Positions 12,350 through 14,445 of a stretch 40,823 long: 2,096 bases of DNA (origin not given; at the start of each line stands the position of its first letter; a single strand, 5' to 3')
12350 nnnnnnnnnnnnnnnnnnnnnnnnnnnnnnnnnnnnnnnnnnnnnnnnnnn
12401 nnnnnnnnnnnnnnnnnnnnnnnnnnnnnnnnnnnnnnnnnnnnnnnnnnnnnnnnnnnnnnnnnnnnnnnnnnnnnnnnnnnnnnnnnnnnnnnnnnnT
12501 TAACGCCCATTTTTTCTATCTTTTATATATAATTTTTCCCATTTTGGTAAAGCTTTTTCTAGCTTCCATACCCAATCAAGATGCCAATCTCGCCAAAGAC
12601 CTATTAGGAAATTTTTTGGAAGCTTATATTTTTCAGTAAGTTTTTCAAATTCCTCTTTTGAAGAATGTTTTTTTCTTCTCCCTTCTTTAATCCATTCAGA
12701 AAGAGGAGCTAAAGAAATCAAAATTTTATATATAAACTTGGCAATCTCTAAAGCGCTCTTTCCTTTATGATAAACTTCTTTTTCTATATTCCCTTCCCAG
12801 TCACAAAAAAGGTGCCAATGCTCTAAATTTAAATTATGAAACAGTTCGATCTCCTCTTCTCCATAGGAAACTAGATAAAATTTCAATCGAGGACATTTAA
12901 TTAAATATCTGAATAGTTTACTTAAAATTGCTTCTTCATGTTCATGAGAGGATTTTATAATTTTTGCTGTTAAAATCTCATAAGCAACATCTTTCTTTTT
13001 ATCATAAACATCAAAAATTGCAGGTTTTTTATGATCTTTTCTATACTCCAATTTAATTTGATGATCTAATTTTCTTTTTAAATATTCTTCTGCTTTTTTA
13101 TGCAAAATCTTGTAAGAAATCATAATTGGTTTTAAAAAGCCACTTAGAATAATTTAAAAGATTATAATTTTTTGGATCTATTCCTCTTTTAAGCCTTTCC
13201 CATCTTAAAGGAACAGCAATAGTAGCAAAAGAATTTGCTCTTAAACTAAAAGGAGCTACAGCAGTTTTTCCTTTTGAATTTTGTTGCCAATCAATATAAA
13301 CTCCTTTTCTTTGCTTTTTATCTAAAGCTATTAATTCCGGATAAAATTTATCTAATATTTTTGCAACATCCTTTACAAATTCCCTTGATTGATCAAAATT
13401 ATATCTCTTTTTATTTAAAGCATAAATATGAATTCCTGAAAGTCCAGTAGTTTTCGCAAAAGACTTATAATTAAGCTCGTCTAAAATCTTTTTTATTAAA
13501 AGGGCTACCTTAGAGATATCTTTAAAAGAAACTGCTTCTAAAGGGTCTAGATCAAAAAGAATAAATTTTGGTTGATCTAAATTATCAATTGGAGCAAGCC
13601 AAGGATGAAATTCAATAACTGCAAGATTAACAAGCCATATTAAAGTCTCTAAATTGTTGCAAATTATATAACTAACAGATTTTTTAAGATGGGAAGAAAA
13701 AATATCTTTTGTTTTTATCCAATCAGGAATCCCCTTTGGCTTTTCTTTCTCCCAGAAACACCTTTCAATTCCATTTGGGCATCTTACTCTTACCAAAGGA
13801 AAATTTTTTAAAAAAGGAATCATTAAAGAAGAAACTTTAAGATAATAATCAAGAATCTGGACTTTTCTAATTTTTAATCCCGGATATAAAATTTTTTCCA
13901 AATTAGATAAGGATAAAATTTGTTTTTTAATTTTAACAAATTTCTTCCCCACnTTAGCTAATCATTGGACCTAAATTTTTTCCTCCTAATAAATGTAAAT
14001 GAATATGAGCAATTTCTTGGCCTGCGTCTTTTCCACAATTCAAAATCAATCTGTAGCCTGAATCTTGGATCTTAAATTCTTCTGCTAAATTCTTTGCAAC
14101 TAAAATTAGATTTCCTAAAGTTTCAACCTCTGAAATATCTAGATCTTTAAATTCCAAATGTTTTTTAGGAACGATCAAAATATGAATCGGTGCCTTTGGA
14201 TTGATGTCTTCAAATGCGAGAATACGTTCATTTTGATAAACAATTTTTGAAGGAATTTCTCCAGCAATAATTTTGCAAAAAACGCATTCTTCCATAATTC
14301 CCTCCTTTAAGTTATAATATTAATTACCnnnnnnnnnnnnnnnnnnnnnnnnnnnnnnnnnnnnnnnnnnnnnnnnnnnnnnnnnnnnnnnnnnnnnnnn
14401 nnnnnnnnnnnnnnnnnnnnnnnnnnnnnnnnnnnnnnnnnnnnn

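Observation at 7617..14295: Repair cluster combining stand-alone LigD Pol and PE modules with archaeal-type FEN1, EndoQ, DUF72, a propeller and two unknowns, with no Ku or ligase in view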

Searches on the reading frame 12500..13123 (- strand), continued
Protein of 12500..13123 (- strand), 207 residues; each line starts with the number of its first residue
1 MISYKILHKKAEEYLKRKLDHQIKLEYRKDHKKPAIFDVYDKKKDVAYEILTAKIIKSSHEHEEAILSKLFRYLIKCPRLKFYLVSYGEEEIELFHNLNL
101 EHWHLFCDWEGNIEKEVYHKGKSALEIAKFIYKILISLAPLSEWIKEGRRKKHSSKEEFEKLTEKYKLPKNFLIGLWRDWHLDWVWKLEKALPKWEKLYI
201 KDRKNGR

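Call 69: find_encoding_contigs(protein=P0006, flank=6000, max_places=2)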
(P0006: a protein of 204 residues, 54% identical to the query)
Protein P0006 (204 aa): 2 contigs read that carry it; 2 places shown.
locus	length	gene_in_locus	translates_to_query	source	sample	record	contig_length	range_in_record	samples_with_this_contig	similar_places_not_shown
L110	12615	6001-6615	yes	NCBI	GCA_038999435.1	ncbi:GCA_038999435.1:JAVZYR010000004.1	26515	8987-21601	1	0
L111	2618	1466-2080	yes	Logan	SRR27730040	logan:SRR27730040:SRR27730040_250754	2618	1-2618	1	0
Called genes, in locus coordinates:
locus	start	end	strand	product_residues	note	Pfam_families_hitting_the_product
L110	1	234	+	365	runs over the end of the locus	PF01658:Inos-1-P_synth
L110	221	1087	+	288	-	PF00294:PfkB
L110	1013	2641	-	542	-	PF00750:tRNA-synt_1d, PF05746:DALR_1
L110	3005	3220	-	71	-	-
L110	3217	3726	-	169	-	PF01965:DJ-1_PfpI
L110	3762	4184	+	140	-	-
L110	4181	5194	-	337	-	PF00752:XPG_N, PF00867:XPG_I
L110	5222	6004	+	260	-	PF04446:Thg1, PF14413:Thg1C (weak)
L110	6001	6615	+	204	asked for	-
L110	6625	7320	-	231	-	PF00590:TP_methylase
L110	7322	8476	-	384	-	PF01926:MMR_HSR1, PF08438:YGR210-like_G4, PF02824:TGS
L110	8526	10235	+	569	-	PF04068:Fer4_RLI (weak), PF00037:Fer4 (weak), PF13476:AAA_23 (faint), PF00005:ABC_tran, PF13304:AAA_21 (faint), PF02463:SMC_N (weak), PF00005:ABC_tran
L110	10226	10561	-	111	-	-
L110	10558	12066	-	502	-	-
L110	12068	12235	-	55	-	-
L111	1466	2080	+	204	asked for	-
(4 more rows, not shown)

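Call 71: search_protein_families(library=padloc, proteins=[window:12500-13123:-], max_evalue=0.01)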
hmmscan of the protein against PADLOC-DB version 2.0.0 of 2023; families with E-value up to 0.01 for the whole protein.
window:12500-13123:- (207 aa): 0 families

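Call 87: find_related_loci(query=A1, collection=viral_contigs, flank=8000)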
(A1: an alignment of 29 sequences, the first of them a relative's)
Query A1 (207 aa) in viral_contigs; peptide patterns used: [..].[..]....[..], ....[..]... (x = any residue, [..] = any of these).
32 stretches matched a pattern, but none encodes a relative of the query by tblastn (E <= 1e-3).

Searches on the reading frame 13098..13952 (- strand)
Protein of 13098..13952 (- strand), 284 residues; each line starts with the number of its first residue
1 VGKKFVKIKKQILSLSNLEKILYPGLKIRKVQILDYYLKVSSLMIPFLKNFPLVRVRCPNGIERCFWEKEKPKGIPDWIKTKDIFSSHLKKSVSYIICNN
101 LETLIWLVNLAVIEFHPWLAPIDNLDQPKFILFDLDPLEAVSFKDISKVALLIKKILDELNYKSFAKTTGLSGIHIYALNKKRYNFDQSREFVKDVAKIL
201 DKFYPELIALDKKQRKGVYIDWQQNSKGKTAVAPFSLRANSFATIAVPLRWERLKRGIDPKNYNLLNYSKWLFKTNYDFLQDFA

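Call 3: search_protein_families(library=pfam, proteins=[window:13098-13952:-], max_evalue=0.01)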
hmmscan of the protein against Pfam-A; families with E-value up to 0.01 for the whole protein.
window:13098-13952:- (284 aa): 2 families
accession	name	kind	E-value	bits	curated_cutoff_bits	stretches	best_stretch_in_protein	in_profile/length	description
PF21686.3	LigD_Prim-Pol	-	4.8e-70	236.5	27.4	1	30-270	2-245/254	LigD, primase-polymerase domain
PF01896.25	DNA_primase_S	-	0.00096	20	26.8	1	133-238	1-151/163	DNA primase small subunit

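Call 4: search_protein_families(library=ncbifam, proteins=[window:13098-13952:-], max_evalue=0.01)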
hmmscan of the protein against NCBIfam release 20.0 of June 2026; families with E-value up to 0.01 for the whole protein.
window:13098-13952:- (284 aa): 5 families
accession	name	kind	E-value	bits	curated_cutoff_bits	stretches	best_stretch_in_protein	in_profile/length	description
TIGR02778.1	ligD_pol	equivalog_domain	1.6e-68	231.1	214.7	1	14-255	2-244/245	non-homologous end-joining DNA ligase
TIGR02776.1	NHEJ_ligase_prk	equivalog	2.3e-68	231.5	373.2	1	9-268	313-571/587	DNA ligase D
NF007211.0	PRK09633.1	equivalog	2.1e-57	194.9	774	1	11-265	321-573/610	DNA ligase D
NF004628.0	PRK05972.1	subfamily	1.2e-55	189.1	895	1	9-274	578-843/870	ATP-dependent DNA ligase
NF007210.0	PRK09632.1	equivalog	1.9e-55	188.5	989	1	4-256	6-266/781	ATP-dependent DNA ligase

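Call 23: find_homologous_proteins(query=window:13098-13952:-)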
Query window:13098-13952:- (284 aa): 24 proteins with E <= 0.001 among 786 candidates.
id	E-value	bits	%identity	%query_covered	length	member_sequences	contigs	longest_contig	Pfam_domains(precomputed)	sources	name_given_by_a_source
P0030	3.2e-186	636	100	100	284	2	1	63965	PF21686.4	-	-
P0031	8.8e-60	221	42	87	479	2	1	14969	PF01896.26,PF21686.4,PF13298.13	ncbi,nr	ncbi:MAG: non-homologous end-joining DNA ligase, partial [Bacteroidota bacterium]|nr:non-homologous 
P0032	1.2e-59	220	41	91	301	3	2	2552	PF21686.4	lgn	-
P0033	1.8e-59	220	43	90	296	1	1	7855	PF21686.4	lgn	-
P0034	1.5e-58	217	42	90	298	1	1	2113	PF21686.4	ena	-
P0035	1.0e-55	207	41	94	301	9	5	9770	PF21686.4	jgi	jgi:bifunctional non-homologous end joining protein LigD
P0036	5.4e-55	205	37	92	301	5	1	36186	PF21686.4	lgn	-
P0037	5.5e-55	205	40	93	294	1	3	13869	PF21686.4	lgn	-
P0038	3.6e-54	202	38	98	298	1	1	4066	PF21686.4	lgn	-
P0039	2.7e-53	199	38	89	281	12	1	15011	PF21686.4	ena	-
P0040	1.4e-52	197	41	93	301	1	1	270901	PF21686.4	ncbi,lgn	-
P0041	1.1e-51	194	39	97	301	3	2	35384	PF21686.4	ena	-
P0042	3.4e-51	193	41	90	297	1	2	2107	PF21686.4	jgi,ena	-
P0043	2.0e-49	187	38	90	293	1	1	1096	PF21686.4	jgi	jgi:bifunctional non-homologous end joining protein LigD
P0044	5.2e-49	185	38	90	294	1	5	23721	PF21686.4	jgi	jgi:bifunctional non-homologous end joining protein LigD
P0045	7.2e-49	185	38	90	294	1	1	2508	PF21686.4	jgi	jgi:bifunctional non-homologous end joining protein LigD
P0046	4.6e-48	182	40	90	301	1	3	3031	PF21686.4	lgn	-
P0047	1.3e-46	178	32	94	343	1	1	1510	PF21686.4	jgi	-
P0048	4.9e-46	176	36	91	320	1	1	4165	PF21686.4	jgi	jgi:bifunctional non-homologous end joining protein LigD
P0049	1.4e-35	141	34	93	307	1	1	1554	PF21686.4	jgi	jgi:bifunctional non-homologous end joining protein LigD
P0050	1.2e-34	138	31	98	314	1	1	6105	PF21686.4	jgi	jgi:bifunctional non-homologous end joining protein LigD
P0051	3.3e-33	133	32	92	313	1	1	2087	PF21686.4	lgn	-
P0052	1.3e-31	128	27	93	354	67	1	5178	PF01896.26,PF21686.4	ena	-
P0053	1.6e-22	98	27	74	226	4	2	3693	PF01896.26,PF21686.4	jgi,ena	-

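Call 24: find_encoding_contigs(protein=P0040, flank=8000, max_places=1)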
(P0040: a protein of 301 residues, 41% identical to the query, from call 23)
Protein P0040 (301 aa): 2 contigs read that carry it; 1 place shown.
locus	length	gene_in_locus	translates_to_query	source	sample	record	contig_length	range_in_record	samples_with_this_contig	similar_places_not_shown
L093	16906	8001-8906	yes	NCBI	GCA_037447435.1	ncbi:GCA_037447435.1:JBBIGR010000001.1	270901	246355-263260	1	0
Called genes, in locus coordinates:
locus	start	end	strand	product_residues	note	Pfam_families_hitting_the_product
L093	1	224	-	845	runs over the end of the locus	PF18990:DUF5723, PF00691:OmpA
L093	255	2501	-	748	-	-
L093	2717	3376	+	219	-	PF00027:cNMP_binding, PF13545:HTH_Crp_2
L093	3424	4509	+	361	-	PF01641:SelR, PF01625:PMSR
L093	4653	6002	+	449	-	PF02646:RmuC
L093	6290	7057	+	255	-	PF02735:Ku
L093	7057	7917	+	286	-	PF02735:Ku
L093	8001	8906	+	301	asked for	PF21686:LigD_Prim-Pol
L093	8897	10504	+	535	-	PF13298:LigD_N, PF01068:DNA_ligase_A_M, PF04679:DNA_ligase_A_C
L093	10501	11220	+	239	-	PF01904:DUF72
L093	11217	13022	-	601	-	PF07953:Toxin_R_bind_N (weak), PF13385:Laminin_G_3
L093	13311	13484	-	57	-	-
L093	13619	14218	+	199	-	-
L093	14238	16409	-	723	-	PF00580:UvrD-helicase (weak), PF13086:AAA_11 (faint), PF13245:AAA_19, PF13604:AAA_30, PF01443:Viral_helicase1 (faint), PF13538:UvrD_C_2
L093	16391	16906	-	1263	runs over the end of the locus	PF00580:UvrD-helicase, PF13245:AAA_19 (faint), PF13361:UvrD_C, PF13538:UvrD_C_2 (faint)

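Call 25: find_encoding_contigs(protein=P0036, flank=8000, max_places=1)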
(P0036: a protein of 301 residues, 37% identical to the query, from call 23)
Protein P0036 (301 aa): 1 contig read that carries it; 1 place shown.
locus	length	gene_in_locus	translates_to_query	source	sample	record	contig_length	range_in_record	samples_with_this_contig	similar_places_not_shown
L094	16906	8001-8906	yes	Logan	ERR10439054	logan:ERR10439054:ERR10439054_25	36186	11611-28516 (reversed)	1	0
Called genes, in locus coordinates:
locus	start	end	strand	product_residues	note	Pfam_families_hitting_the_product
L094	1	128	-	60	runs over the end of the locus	-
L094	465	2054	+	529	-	PF00515:TPR_1 (faint), PF07719:TPR_2 (faint), PF13181:TPR_8 (faint), PF13424:TPR_12 (faint), PF12833:HTH_18, PF00165:HTH_AraC (weak)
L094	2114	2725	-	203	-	-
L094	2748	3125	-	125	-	-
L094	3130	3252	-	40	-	-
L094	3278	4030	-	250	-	PF23441:SDR (faint), PF00106:adh_short, PF08659:KR, PF13561:adh_short_C2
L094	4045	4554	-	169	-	PF02464:CinA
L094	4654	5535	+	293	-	PF23441:SDR (faint), PF00106:adh_short, PF08659:KR, PF13561:adh_short_C2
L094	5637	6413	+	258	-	PF02735:Ku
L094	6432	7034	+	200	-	PF13298:LigD_N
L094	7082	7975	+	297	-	PF01068:DNA_ligase_A_M, PF04679:DNA_ligase_A_C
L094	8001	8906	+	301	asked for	PF21686:LigD_Prim-Pol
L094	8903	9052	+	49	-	-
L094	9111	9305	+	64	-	PF20106:DUF6496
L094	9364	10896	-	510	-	PF01266:DAO, PF00355:Rieske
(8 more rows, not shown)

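Call 26: find_encoding_contigs(protein=P0033, flank=8000, max_places=1)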
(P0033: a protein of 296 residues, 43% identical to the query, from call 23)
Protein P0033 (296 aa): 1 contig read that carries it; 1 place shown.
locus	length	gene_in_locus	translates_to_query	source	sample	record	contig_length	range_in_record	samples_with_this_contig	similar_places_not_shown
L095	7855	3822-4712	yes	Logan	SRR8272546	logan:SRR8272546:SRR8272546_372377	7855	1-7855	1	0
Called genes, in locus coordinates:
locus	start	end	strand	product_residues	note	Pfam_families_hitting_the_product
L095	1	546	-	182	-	?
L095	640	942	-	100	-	-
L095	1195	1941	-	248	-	PF01863:YgjP-like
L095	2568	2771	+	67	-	PF07561:DUF1540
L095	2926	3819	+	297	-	PF01068:DNA_ligase_A_M, PF01331:mRNA_cap_enzyme (weak), PF09414:RNA_ligase (weak), PF04679:DNA_ligase_A_C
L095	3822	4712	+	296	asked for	PF21686:LigD_Prim-Pol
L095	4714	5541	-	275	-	PF02735:Ku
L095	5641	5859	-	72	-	-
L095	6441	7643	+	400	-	PF00395:SLH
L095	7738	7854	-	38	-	?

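Call 52: search_solved_structures(query=window:13098-13952:-, show_alignments=1, max_evalue=1e-10)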
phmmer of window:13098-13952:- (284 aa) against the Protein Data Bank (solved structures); distinct sequences matched with E-value up to 1e-10: 5.
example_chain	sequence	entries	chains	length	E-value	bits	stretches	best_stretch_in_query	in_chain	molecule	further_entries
5dmu_A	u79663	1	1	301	1.8e-42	149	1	10-268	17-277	NHEJ Polymerase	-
2iru_A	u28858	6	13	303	1.3e-34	123.2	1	9-255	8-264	Putative DNA ligase-like protein Rv0938/MT0965 | DNA ligase-like protein Rv0938/MT0965 | Putative DNA ligase-like protein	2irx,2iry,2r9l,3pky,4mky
5op0_B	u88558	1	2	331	1.6e-31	113.1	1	15-265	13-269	DNA polymerase LigD, polymerase domain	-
6sa0_A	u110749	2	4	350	1.9e-31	112.8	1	15-265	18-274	DNA polymerase LigD, polymerase domain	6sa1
2fao_A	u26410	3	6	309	1.1e-28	103.8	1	15-265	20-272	probable ATP-dependent DNA ligase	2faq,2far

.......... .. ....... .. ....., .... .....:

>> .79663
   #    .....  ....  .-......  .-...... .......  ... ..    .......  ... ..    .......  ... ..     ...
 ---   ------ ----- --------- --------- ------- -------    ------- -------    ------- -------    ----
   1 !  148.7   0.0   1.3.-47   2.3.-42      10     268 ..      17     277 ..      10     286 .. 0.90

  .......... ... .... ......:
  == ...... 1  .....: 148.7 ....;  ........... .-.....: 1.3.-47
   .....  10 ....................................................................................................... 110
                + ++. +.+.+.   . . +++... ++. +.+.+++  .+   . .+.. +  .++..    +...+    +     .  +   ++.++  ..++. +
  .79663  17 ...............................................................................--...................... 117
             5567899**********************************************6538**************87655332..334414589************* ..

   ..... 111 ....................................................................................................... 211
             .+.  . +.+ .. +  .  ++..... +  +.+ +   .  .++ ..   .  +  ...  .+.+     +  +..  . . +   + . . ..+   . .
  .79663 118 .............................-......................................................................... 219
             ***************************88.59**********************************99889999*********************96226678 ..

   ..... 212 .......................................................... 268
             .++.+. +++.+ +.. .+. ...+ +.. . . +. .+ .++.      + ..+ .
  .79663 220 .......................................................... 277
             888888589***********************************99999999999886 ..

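Call 71: search_protein_families(library=padloc, proteins=[window:13098-13952:-], max_evalue=0.01)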
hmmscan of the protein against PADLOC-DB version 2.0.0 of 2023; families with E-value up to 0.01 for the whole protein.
window:13098-13952:- (284 aa): 0 families

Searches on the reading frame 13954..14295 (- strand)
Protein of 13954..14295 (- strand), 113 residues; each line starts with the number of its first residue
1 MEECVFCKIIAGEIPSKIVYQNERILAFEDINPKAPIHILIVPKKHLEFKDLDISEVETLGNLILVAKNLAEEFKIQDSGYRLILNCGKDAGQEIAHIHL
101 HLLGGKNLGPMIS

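Call 3: search_protein_families(library=pfam, proteins=[window:13954-14295:-], max_evalue=0.01)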
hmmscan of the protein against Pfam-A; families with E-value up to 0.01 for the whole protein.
window:13954-14295:- (113 aa): 2 families
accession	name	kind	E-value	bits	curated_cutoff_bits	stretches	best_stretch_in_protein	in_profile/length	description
PF01230.28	HIT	-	9.5e-27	94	21.5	1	12-107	2-97/98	HIT domain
PF11969.13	DcpS_C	-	2.2e-23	83.3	24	1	3-104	1-101/114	Scavenger mRNA decapping enzyme C-term binding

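Call 4: search_protein_families(library=ncbifam, proteins=[window:13954-14295:-], max_evalue=0.01)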
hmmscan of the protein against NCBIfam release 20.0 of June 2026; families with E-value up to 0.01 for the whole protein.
window:13954-14295:- (113 aa): 3 families
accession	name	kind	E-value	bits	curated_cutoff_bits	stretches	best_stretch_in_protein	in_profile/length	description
NF007965.0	PRK10687.1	equivalog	6.3e-36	123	206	1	2-112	3-114/119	purine nucleoside phosphoramidase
NF045834.1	M_plasma_HinT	exception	2.3e-22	79.8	130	1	5-103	1-99/102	histidine triad protein HinT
NF052622.1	ATPAdlTfActino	equivalog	0.0011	18.5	290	1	18-103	54-140/176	ATP adenylyltransferase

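Call 71: search_protein_families(library=padloc, proteins=[window:13954-14295:-], max_evalue=0.01)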
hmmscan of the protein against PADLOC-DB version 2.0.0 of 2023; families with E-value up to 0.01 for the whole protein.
window:13954-14295:- (113 aa): 1 family
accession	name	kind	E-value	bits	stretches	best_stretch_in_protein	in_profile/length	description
PDLC00441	ThsC2|ThsC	-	1.6e-11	42.2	1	2-105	12-115/148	HIT family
